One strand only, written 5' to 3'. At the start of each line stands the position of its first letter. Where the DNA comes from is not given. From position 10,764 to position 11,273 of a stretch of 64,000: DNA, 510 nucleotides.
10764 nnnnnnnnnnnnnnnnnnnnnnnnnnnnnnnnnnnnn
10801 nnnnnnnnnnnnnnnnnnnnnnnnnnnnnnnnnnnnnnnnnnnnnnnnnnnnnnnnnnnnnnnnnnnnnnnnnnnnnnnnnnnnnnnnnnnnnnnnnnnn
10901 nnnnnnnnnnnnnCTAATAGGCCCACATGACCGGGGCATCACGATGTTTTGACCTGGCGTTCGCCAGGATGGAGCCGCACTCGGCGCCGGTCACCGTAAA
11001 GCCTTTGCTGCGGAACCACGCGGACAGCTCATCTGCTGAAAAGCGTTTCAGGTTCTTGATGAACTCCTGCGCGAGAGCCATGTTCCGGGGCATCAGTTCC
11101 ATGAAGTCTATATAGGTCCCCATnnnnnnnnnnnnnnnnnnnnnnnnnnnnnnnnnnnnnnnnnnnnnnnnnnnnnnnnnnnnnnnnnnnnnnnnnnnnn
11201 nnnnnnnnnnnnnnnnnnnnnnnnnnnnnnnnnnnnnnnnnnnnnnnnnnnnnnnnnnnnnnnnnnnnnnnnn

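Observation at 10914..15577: Two paralogous Nif11-like small proteins flank an MCP / FabH-like / two-component locus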

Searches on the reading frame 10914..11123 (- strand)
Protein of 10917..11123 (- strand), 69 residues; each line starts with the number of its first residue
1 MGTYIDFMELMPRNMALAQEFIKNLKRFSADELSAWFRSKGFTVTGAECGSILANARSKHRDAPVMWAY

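Call 5: search_protein_families(library=pfam, proteins=[window:10917-11123:-], max_evalue=10)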
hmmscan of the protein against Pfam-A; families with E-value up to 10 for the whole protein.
seq(69 aa): 0 families

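Call 6: search_protein_families(library=ncbifam, proteins=[window:10917-11123:-], max_evalue=10)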
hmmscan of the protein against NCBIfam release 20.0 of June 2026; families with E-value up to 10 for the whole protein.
seq(69 aa): 0 families
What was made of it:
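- On N11P, Nif11-like leader RiPP precursor (TIGR03798): A has no hit (call 6).
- On ComQXPA-type peptide quorum-sensing cassette: A has no Pfam or NCBIfam hit to any family, ComX included (calls 5, 6).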

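Call 9: find_homologous_proteins(query=window:10917-11123:-, max_evalue=0.01)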
Query seq(69 aa) (69 aa): 5 proteins with E <= 0.01 among 5 candidates.
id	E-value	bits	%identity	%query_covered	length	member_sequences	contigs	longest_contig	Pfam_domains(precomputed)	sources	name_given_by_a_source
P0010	1.2e-39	150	100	100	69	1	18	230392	-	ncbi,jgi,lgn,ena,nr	ncbi:MAG TPA: hypothetical protein PLM53_03595 [Spirochaetota bacterium]|nr:hypothetical protein [Sp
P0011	7.9e-33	129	84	100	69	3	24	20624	-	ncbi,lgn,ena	-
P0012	1.1e-32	128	84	100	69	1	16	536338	-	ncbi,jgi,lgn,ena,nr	ncbi:MAG TPA: hypothetical protein PKN50_07355 [Spirochaetota bacterium]|jgi:hypothetical protein|nr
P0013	6.2e-31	123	81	100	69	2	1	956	-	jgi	jgi:hypothetical protein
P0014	1.3e-26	109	74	100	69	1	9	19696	-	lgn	-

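Call 19: find_encoding_contigs(protein=P0012, flank=10000, max_places=3)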
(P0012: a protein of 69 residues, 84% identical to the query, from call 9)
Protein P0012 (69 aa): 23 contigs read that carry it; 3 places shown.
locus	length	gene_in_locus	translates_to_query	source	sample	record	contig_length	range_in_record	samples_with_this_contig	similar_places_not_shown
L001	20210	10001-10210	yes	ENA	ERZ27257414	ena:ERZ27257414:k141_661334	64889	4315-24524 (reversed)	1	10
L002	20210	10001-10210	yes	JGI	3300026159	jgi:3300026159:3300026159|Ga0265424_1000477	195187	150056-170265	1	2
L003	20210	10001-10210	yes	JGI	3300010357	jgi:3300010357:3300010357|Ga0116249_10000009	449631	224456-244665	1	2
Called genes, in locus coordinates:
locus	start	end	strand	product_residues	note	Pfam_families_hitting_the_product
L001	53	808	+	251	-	PF01555:N6_N4_Mtase, PF01170:UPF0020 (faint), PF08241:Methyltransf_11 (faint), PF01555:N6_N4_Mtase (weak)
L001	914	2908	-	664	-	PF00999:Na_H_Exchanger, PF02254:TrkA_N, PF02080:TrkA_C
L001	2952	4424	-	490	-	PF00324:AA_permease, PF13520:AA_permease_2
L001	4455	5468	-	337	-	PF13280:WYL, PF25583:WCX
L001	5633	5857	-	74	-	-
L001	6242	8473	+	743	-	PF00015:MCPsignal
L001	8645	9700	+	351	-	PF08545:ACP_syn_III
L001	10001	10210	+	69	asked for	-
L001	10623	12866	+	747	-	PF07695:7TMR-DISM_7TM, PF08448:PAS_4 (weak), PF07730:HisKA_3, PF02518:HATPase_c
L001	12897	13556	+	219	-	PF00072:Response_reg, PF00196:GerE, PF08281:Sigma70_r4_2 (weak)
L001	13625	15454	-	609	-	PF00501:AMP-binding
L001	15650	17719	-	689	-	PF07696:7TMR-DISMED2, PF07695:7TMR-DISM_7TM, PF07228:SpoIIE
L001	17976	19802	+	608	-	PF00501:AMP-binding, PF23562:AMP-binding_C_3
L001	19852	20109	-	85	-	PF13405:EF-hand_6 (faint), PF13499:EF-hand_7 (faint), PF13833:EF-hand_8 (faint), PF00036:EF-hand_1 (weak), PF13202:EF-hand_5 (weak)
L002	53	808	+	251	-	PF01555:N6_N4_Mtase, PF01170:UPF0020 (faint), PF08241:Methyltransf_11 (faint), PF01555:N6_N4_Mtase (weak)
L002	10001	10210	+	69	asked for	-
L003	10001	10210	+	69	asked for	-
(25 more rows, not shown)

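Call 28: search_protein_families(library=ncbifam, alignment_id=A2, max_evalue=1)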
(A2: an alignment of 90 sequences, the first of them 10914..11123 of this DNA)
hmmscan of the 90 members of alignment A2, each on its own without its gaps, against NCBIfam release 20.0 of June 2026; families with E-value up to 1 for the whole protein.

A. member 1, window:10914-11123:- (69 aa): 0 families

B. families by the number of members that match (of 90 scanned): 60 families (the first 25 are shown)
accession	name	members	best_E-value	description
TIGR03798.1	leader_Nif11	26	0.0002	Nif11-like leader peptide family RiPP precursor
NF045669.1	DVU1555_fam_CGA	8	0.0052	DVU_1555 family C-GCAxxG-C-C protein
NF047390.1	TransRegTrmBL1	2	0.0089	HTH-type sugar sensing transcriptional regulator TrmBL1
TIGR00275.1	TIGR00275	2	0.039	aminoacetone oxidase family FAD-binding enzyme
NF000934.0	PRK00092.3-1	2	0.048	ribosome maturation factor RimP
NF038175.1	IniB_NTERM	2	0.057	IniB N-terminal domain-containing protein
NF045659.1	DiMArgaseDdahMtb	2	0.094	dimethylargininase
NF007647.0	PRK10318.1-4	1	0.0019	hypothetical protein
TIGR03343.1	biphenyl_bphD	1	0.0046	2-hydroxy-6-oxo-6-phenylhexa-2,4-dienoate hydrolase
NF047680.1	LIC13197_LIC10919_LIC10469_fam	1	0.0083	LIC13197/LIC10919/LIC10469 family protein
NF033952.2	AcrID1_fam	1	0.0096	AcrID1 family anti-CRISPR protein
NF051430.1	TDE2712_fam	1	0.012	TDE2712 family protein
NF045819.1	PeroxynitIsom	1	0.016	peroxynitrite isomerase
NF009196.0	PRK12544.1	1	0.021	RNA polymerase factor sigma-70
TIGR04238.1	seadorna_dsRNA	1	0.025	seadornavirus double-stranded RNA-binding protein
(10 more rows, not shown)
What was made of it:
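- On N11P, Nif11-like leader RiPP precursor (TIGR03798): 26 of 90 relatives hit at E<=1, best 2e-4 (call 28).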

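Call 29: search_protein_families(library=pfam, alignment_id=A2, max_evalue=1)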
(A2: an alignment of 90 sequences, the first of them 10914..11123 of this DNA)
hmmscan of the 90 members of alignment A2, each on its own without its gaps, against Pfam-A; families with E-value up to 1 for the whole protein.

A. member 1, window:10914-11123:- (69 aa): 0 families

B. families by the number of members that match (of 90 scanned): 80 families (the first 25 are shown)
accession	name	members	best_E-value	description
PF07862.16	Nif11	18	5.6e-05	Nif11 domain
PF18016.8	SAM_3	9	0.0045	SAM domain (Sterile alpha motif)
PF12046.13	CCB1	7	0.00062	Cofactor assembly of complex C subunit B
PF18650.6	IMPa_N_2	3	0.011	Immunomodulating metalloprotease N-terminal domain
PF00235.25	Profilin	3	0.11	Profilin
PF06505.16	XylR_N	2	0.00045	Activator of aromatic catabolism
PF05211.17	NLBH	2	0.016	Neuraminyllactose-binding hemagglutinin precursor (NLBH)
PF03486.20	HI0933_like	2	0.021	HI0933-like protein Rossmann domain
PF13837.12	Myb_DNA-bind_4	2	0.021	Myb/SANT-like DNA-binding domain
PF18972.5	Wheel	2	0.06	Cns1/TTC4 Wheel domain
PF18521.6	TAD2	2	0.063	Transactivation domain 2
PF11388.13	DotA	2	0.099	Phagosome trafficking protein DotA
PF15861.10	partial_CstF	2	0.11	Partial cleavage stimulation factor domain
PF06054.18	CoiA_nuc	1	0.0024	Competence protein CoiA, nuclease-like domain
PF15851.11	DUF4723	1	0.0031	Domain of unknown function (DUF4723)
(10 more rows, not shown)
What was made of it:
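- On Pfam Nif11 domain (PF07862): 18 of 90 relatives hit at E<=1, best 5.6e-5 (call 29).
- Nif11 is the top sub-threshold family across relatives (calls 28, 29).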

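Call 31: find_homologous_proteins(query=A2, max_evalue=0.001)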
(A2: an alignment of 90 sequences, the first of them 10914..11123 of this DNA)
Query A2 (90 sequences) (69 aa, profile of the alignment): 44 proteins with E <= 0.001 among 273 candidates.
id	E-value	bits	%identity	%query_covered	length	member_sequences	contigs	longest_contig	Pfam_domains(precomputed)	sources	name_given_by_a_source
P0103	4.2e-22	95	25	80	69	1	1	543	-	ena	-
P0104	5.2e-22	95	33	84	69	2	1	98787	-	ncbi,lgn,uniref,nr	ncbi:hypothetical protein HNR50_004113 [Spirochaeta isovalerica]|uniref:Nif11 domain-containing prot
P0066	1.3e-21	94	27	80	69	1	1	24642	-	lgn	-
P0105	1.7e-21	93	27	80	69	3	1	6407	-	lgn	-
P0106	8.0e-21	91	33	80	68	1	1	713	-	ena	-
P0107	8.5e-21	91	35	80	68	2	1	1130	-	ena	-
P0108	1.2e-20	91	25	80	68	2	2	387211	-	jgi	-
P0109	2.8e-20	89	26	100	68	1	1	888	-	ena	-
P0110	3.0e-20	89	29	100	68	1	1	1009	-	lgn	-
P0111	3.5e-20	89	26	100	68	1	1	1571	-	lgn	-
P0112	3.6e-20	89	29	100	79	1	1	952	-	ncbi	-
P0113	4.7e-20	89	35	75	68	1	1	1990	-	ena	-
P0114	8.1e-20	88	33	75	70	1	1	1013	-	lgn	-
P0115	1.1e-19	88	26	77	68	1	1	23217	-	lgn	-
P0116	1.7e-19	87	31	90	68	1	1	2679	-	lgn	-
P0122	2.7e-18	83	21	84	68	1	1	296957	-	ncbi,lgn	ncbi:MAG: hypothetical protein OCD02_16425 [Spirochaetaceae bacterium]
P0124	1.9e-17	80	25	83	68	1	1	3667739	-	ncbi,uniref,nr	ncbi:hypothetical protein EW093_06720 [Thiospirochaeta perfilievii]|uniref:Nif11 family protein n=1 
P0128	4.1e-17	79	31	78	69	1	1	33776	-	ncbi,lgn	-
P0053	5.7e-17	79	26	83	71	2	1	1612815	-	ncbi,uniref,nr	ncbi:hypothetical protein EHO59_00130 [Leptospira semungkisensis]|uniref:Nif11 family protein n=1 Ta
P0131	1.6e-16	77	-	-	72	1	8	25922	-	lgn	-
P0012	6.7e-16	75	84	100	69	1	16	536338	-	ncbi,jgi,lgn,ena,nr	ncbi:MAG TPA: hypothetical protein PKN50_07355 [Spirochaetota bacterium]|jgi:hypothetical protein|nr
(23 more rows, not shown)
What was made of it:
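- UniRef names some relatives 'Nif11 family protein' (call 31).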

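Call 32: find_encoding_contigs(protein=P0124, flank=8000, max_places=2)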
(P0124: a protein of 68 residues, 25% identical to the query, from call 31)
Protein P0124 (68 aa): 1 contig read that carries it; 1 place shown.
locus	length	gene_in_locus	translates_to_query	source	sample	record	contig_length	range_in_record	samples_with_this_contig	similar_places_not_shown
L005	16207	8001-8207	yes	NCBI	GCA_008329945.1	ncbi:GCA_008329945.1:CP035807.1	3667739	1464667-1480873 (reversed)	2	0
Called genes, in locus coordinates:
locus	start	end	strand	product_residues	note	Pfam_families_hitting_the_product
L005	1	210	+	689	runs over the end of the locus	PF07719:TPR_2 (faint), PF13181:TPR_8 (faint), PF13424:TPR_12 (weak), PF13424:TPR_12, PF17874:TPR_MalT (weak), PF00515:TPR_1 (weak), PF13185:GAF_2, PF00990:GGDEF, +2 more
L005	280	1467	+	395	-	PF03415:Peptidase_C11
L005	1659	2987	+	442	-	PF00909:Ammonium_transp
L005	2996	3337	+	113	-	PF00543:P-II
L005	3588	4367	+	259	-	PF00497:SBP_bac_3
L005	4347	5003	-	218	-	PF03848:TehB (weak), PF13489:Methyltransf_23, PF05175:MTS (weak), PF07021:MetW (weak), PF13847:Methyltransf_31, PF08241:Methyltransf_11, PF08242:Methyltransf_12, PF13649:Methyltransf_25, +1 more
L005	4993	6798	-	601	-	PF04055:Radical_SAM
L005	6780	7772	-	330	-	PF04055:Radical_SAM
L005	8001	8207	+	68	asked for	-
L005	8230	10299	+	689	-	PF07695:7TMR-DISM_7TM (weak), PF07228:SpoIIE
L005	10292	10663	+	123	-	PF09345:SiaC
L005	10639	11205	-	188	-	PF19788:DUF6272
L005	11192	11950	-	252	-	PF00990:GGDEF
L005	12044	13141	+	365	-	PF00392:GntR, PF00532:Peripla_BP_1, PF13407:Peripla_BP_4, PF13377:Peripla_BP_3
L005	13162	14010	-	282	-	PF00528:BPD_transp_1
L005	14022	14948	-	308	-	PF00528:BPD_transp_1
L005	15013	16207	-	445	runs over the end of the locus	-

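Call 34: find_encoding_contigs(protein=P0104, flank=8000, max_places=2)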
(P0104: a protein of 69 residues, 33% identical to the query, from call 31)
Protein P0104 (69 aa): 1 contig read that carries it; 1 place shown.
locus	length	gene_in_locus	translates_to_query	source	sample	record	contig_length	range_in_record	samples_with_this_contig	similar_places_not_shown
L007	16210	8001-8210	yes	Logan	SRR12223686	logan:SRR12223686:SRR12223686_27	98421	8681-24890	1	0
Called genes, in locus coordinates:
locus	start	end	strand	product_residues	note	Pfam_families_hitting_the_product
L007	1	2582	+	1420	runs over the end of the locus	PF00668:Condensation, PF00501:AMP-binding, PF13193:AMP-binding_C (weak), PF00550:PP-binding, PF01370:Epimerase, PF07993:NAD_binding_4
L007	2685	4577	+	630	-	PF02743:dCache_1, PF17201:Cache_3-Cache_2 (weak), PF00672:HAMP, PF07228:SpoIIE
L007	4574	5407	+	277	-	-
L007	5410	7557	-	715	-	PF00072:Response_reg, PF11849:DUF3369, PF00990:GGDEF, PF00563:EAL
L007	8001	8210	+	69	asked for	-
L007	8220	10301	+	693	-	PF07695:7TMR-DISM_7TM, PF07228:SpoIIE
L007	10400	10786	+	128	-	PF09345:SiaC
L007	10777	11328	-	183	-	PF19788:DUF6272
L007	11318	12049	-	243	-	PF00990:GGDEF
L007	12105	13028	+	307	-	PF00112:Peptidase_C1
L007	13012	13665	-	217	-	PF02353:CMAS (weak), PF13489:Methyltransf_23, PF13847:Methyltransf_31, PF08241:Methyltransf_11, PF08242:Methyltransf_12, PF13649:Methyltransf_25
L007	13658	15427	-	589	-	PF04055:Radical_SAM (weak)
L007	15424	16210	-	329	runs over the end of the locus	PF04055:Radical_SAM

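Call 38: find_encoding_contigs(protein=P0122, flank=8000, max_places=1)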
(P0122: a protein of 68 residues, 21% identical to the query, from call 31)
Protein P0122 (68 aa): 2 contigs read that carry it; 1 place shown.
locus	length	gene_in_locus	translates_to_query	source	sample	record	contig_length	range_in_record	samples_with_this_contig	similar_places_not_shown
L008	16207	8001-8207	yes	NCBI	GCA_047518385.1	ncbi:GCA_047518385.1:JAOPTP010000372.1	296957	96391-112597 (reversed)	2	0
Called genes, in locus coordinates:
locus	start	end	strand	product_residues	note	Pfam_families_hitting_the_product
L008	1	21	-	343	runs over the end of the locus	PF01992:vATP-synt_AC39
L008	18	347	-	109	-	-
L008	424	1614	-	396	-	PF07690:MFS_1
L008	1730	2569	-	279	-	PF03781:FGE-sulfatase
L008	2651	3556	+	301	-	PF00112:Peptidase_C1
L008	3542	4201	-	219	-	PF03848:TehB (weak), PF13489:Methyltransf_23 (weak), PF13847:Methyltransf_31, PF08241:Methyltransf_11, PF08242:Methyltransf_12, PF13649:Methyltransf_25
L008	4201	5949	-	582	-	PF04055:Radical_SAM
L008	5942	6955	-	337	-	PF04055:Radical_SAM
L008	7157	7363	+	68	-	-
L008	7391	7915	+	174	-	PF00112:Peptidase_C1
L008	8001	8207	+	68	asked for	-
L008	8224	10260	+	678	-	PF07695:7TMR-DISM_7TM, PF07228:SpoIIE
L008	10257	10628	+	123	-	PF09345:SiaC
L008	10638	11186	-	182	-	PF19788:DUF6272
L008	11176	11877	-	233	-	PF00990:GGDEF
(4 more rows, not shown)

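Call 39: find_encoding_contigs(protein=P0108, flank=8000, max_places=1)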
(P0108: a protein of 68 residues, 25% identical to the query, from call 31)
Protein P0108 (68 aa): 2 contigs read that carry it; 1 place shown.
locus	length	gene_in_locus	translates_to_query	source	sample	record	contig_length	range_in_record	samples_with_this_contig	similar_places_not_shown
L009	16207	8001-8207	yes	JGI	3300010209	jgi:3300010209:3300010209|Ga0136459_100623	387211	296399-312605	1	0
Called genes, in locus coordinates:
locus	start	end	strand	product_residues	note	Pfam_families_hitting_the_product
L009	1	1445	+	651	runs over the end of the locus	PF13620:CarboxypepD_reg (faint)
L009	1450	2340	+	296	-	-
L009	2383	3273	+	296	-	-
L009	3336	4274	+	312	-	PF08127:Propeptide_C1 (weak), PF00112:Peptidase_C1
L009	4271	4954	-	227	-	PF05724:TPMT, PF08241:Methyltransf_11 (weak), PF08242:Methyltransf_12, PF13649:Methyltransf_25, PF13847:Methyltransf_31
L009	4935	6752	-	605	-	PF04055:Radical_SAM (weak)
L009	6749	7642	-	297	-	PF04055:Radical_SAM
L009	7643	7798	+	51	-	-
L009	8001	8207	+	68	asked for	-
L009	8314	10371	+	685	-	PF07695:7TMR-DISM_7TM, PF07228:SpoIIE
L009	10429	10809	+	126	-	PF09345:SiaC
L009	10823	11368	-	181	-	PF19788:DUF6272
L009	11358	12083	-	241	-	PF00990:GGDEF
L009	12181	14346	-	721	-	PF00656:Peptidase_C14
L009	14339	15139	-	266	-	-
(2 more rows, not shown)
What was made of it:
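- Closest known: SiaABCD-type PP2C/partner-switch/diguanylate-cyclase module of Pseudomonas. Same: It is followed by SiaC, a DUF6272 protein and a GGDEF protein (calls 32, 34, 38, 39).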

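Call 42: search_protein_families(library=ncbifam, proteins=[L005:4993-6798:-, L005:6780-7772:-, L005:4347-5003:-], max_evalue=0.001)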
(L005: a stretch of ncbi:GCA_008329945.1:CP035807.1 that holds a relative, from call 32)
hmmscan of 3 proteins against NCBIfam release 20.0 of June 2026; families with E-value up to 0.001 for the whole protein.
L005:4993-6798:- (601 aa): 15 families
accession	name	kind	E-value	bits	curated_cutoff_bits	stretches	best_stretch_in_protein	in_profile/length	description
TIGR03975.1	rSAM_ocin_1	subfamily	2.6e-135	452.3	281.85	1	8-559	1-559/606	RiPP maturation radical SAM C-methyltransferase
TIGR03471.1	HpnJ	equivalog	4.7e-14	52.1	577.6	1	137-415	66-351/472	hopanoid biosynthesis associated radical SAM protein HpnJ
TIGR04013.1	B12_SAM_MJ_1487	hypoth_equivalog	1.5e-13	50.4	251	1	145-313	47-200/382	TIGR04013 family B12-binding domain/radical SAM domain-containing protein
TIGR04479.1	bcpD_PhpK_rSAM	subfamily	1.7e-13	49.8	600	1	262-424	241-404/504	PhpK family radical SAM P-methyltransferase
TIGR04072.2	rSAM_ladder_B12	equivalog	1.2e-10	40.6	360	1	198-417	123-337/443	lipid biosynthesis B12-binding/radical SAM protein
NF038361.1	rSAM_Sden_1168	equivalog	1.3e-10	40.5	575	1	130-421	131-443/560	Sden_1168 family B12-binding radical SAM P-methyltransferase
TIGR02026.1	BchE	equivalog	3.5e-10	39.4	481.35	1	131-402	55-338/497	magnesium-protoporphyrin IX monomethyl ester anaerobic oxidative cyclase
TIGR04367.1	HpnR_B12_rSAM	equivalog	1.1e-08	34.1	650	1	141-408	62-332/490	hopanoid C-3 methylase HpnR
TIGR04295.1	B12_rSAM_oligo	hypoth_equivalog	1.5e-08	33.8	400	1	265-382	203-314/422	TIGR04295 family B12-binding domain-containing radical SAM protein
NF033712.0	B12_rSAM_KedN5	subfamily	1.5e-08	33.3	700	1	264-462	197-400/624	KedN5 family methylcobalamin-dependent radical SAM C-methyltransferase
TIGR04014.1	B12_SAM_MJ_0865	equivalog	3.6e-07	29.3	360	1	362-426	269-333/434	methyl-coenzyme M reductase glutamine C-methyltransferase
NF050148.1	rSAM_ApyD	equivalog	3.9e-07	28.8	750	1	224-415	168-352/645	RiPP biosynthesis radical SAM protein ApyD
TIGR04385.1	B12_rSAM_cofa1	equivalog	1.6e-05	24.4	450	1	263-427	196-362/438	B12 lower ligand biosynthesis radical SAM protein BzaD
NF005133.0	PRK06582.1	equivalog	2e-05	23.8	597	1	347-454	107-212/390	coproporphyrinogen III oxidase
NF045585.1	rSAM_slr0320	equivalog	0.00046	18.8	775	1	260-399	233-377/511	photosystem II high light acclimation radical SAM protein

L005:6780-7772:- (330 aa): 61 families (the best 25 are shown)
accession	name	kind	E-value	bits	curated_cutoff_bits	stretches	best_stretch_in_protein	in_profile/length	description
TIGR04545.1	rSAM_ahbD_hemeb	equivalog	7e-21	75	500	1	1-155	1-157/339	heme b synthase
NF050035.1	rSAM_WgK_link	exception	6.7e-19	68.1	650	1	3-153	12-164/367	radical SAM/SPASM peptide maturase WgkB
TIGR04053.2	TIGR04053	equivalog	1.2e-18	67.6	395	1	4-161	12-174/366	TIGR04053 family radical SAM/SPASM domain-containing protein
TIGR04546.1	rSAM_ahbC_deAc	equivalog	1.4e-18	66.9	650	1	5-158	44-198/390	12,18-didecarboxysiroheme deacetylase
TIGR04055.1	rSAM_NirJ2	equivalog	3.9e-18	66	500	1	2-157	2-158/326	putative heme d1 biosynthesis radical SAM protein NirJ2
TIGR04054.1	rSAM_NirJ1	equivalog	7.9e-18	64.2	650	1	4-154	40-191/387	putative heme d1 biosynthesis radical SAM protein NirJ1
TIGR04347.1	pseudo_SAM_Halo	equivalog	1.7e-17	63.8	525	1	5-175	43-212/390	TIGR04347 family pseudo-SAM/SPASM protein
TIGR02668.1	moaA_archaeal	equivalog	7.1e-17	61.3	325.25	1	2-161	12-174/303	GTP 3',8-cyclase MoaA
TIGR03977.1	rSAM_pair_HxsC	equivalog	1.1e-16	60.6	267.9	1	4-181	29-211/292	His-Xaa-Ser system radical SAM maturase HxsC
NF045574.1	sacti_mat_StsB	exception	1.8e-16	60.1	625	1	6-180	102-278/466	StsB family radical SAM/SPASM domain sactipeptide maturase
TIGR04051.1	rSAM_NirJ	equivalog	1e-15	57.6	515.45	1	6-158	8-161/354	heme d1 biosynthesis radical SAM protein NirJ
NF038283.1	viperin_w_prok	equivalog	4.3e-15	55.6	180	1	6-201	8-212/281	viperin family antiviral radical SAM protein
TIGR04340.1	rSAM_ACGX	hypoth_equivalog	1.2e-14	54.3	400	1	4-157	7-166/341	radical SAM/SPASM domain protein, ACGX system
TIGR04250.1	SCM_rSAM_ScmE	equivalog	1.8e-14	53.5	400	1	3-158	6-163/358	SynChlorMet cassette radical SAM/SPASM protein ScmE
TIGR03962.1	mycofact_rSAM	equivalog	2.4e-14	53.3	265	1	2-157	14-170/339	mycofactocin radical SAM maturase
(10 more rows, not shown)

L005:4347-5003:- (218 aa): 17 families
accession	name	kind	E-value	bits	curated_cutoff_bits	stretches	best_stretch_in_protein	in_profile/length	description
NF043040.1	corrin_prot_MT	hypoth_equivalog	6.6e-08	32.2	180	1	45-157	41-156/216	corrinoid protein-associated methyltransferase CpaM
NF041537.1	ArsM_AhpD_UU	exception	3.7e-07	29.3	510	1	43-150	74-182/345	arsenite methyltransferase/AhpD domain selenoprotein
NF008992.0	PRK12335.1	equivalog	6e-07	28.9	303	1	39-150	116-226/289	SAM-dependent methyltransferase TehB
TIGR02072.1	BioC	equivalog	7.4e-07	29.2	184.95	1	31-121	21-107/244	malonyl-ACP O-methyltransferase BioC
TIGR01983.1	UbiG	equivalog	1.8e-06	27.4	102.95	1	45-150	49-153/228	bifunctional 2-polyprenyl-6-hydroxyphenol methylase/3-demethylubiquinol 3-O-methyltransferase UbiG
NF008686.0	PRK11705.1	equivalog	2.9e-06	26.6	400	1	40-149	162-266/383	cyclopropane fatty acyl phospholipid synthase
NF041536.1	ArsM_DUF2284_UU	exception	5.1e-06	25.1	575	1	43-151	74-183/459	arsenite methyltransferase/DUF2284 domain selenoprotein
NF008300.0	PRK11088.1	equivalog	6.3e-06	25.9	303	1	29-92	70-134/272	23S rRNA (guanine(745)-N(1))-methyltransferase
NF045825.1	FAmtase_mtf2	equivalog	8.3e-06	25.2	400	1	48-125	61-137/248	fatty-acid O-methyltransferase Mtf2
NF045667.1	MTase_DVU1556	equivalog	1.3e-05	24.7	155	1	42-148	19-119/213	DVU_1556 family methyltransferase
TIGR02081.1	metW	equivalog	1.4e-05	24.8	189.5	1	43-121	11-85/194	methionine biosynthesis protein MetW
NF004851.0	PRK06202.1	equivalog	3.3e-05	23.4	243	1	44-127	59-145/237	hypothetical protein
NF007023.0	PRK09489.1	equivalog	7.8e-05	22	295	1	45-123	196-273/342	16S rRNA (guanine(1207)-N(2))-methyltransferase RsmC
TIGR04371.1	methyltran_NanM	subfamily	0.00013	21.6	44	0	44-81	148-184/273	putative sugar O-methyltransferase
NF045823.1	PthPhpthDimycoMt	equivalog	0.00028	20.1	300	1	48-149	69-167/256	phthiotriol/phenolphthiotriol dimycocerosates methyltransferase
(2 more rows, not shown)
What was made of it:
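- The 601-aa enzyme in L005 scores 452 bits on TIGR03975, RiPP maturation radical SAM C-methyltransferase, cutoff 282 (call 42). Three loci carry papain-like peptidases and four carry a RiPP-class C-methyltransferase (calls 34, 38, 39, 42).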
